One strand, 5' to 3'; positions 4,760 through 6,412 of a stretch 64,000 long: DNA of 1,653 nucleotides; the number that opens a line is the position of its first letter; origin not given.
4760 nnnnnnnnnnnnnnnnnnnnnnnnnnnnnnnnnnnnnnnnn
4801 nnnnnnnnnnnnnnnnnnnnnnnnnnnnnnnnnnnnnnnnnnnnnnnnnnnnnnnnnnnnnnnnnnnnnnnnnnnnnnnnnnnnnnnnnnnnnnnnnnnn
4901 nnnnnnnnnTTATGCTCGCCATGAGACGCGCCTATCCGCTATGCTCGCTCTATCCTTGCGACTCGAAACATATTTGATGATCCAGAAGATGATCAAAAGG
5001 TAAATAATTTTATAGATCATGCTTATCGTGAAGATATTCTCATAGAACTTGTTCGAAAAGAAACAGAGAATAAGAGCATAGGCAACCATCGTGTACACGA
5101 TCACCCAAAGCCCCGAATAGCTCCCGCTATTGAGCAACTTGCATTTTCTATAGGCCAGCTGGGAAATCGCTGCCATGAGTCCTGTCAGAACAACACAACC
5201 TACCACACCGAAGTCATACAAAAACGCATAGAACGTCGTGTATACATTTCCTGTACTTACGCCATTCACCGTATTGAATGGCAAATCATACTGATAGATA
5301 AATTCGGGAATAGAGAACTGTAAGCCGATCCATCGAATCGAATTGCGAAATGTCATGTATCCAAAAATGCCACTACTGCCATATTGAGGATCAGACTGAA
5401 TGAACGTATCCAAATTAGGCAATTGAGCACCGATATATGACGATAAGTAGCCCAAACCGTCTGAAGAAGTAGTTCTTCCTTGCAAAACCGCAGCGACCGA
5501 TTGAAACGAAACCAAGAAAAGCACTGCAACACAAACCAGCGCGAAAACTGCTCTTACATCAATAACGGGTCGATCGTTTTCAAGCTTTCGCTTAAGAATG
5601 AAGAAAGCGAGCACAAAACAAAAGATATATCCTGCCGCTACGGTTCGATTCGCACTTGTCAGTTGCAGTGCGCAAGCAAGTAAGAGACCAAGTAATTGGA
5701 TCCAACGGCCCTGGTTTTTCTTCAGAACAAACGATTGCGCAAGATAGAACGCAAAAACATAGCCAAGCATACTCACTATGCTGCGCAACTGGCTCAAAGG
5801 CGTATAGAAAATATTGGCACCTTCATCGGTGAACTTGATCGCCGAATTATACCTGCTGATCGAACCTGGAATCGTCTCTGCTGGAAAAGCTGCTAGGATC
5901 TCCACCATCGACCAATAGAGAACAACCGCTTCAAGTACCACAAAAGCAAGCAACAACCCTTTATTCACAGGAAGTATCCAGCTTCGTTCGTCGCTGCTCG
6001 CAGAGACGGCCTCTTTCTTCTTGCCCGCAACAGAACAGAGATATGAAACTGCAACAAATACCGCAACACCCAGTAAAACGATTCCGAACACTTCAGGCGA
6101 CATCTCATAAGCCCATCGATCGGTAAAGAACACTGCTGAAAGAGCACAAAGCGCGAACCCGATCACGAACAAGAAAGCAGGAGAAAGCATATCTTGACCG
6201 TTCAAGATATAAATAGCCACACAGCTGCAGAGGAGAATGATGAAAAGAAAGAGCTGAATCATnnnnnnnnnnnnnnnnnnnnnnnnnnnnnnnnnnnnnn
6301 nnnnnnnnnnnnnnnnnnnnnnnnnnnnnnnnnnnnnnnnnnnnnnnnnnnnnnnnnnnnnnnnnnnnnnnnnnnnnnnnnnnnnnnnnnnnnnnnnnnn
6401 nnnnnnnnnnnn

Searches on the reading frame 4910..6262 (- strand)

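Call 20: search_protein_families(library=pfam, proteins=[window:4910-6262:-], max_evalue=0.01)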
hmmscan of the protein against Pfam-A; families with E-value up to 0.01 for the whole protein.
window:4910-6262:- (450 aa): 0 families

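Call 71: search_protein_families(library=pfam, proteins=[window:4910-6262:-], max_evalue=10)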
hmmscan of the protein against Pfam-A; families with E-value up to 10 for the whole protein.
window:4910-6262:- (450 aa): 3 families
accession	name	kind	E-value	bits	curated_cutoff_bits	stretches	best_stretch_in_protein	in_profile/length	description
PF04932.20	Wzy_C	-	2.1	8.6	31.7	2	192-266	2-69/149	O-Antigen ligase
PF05568.16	ASFV_J13L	-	9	6.5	23.6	0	401-442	26-62/189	African swine fever virus J13L protein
PF11683.13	DUF3278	-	9.6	6.8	26.6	1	386-447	40-99/130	Protein of unknown function (DUF3278)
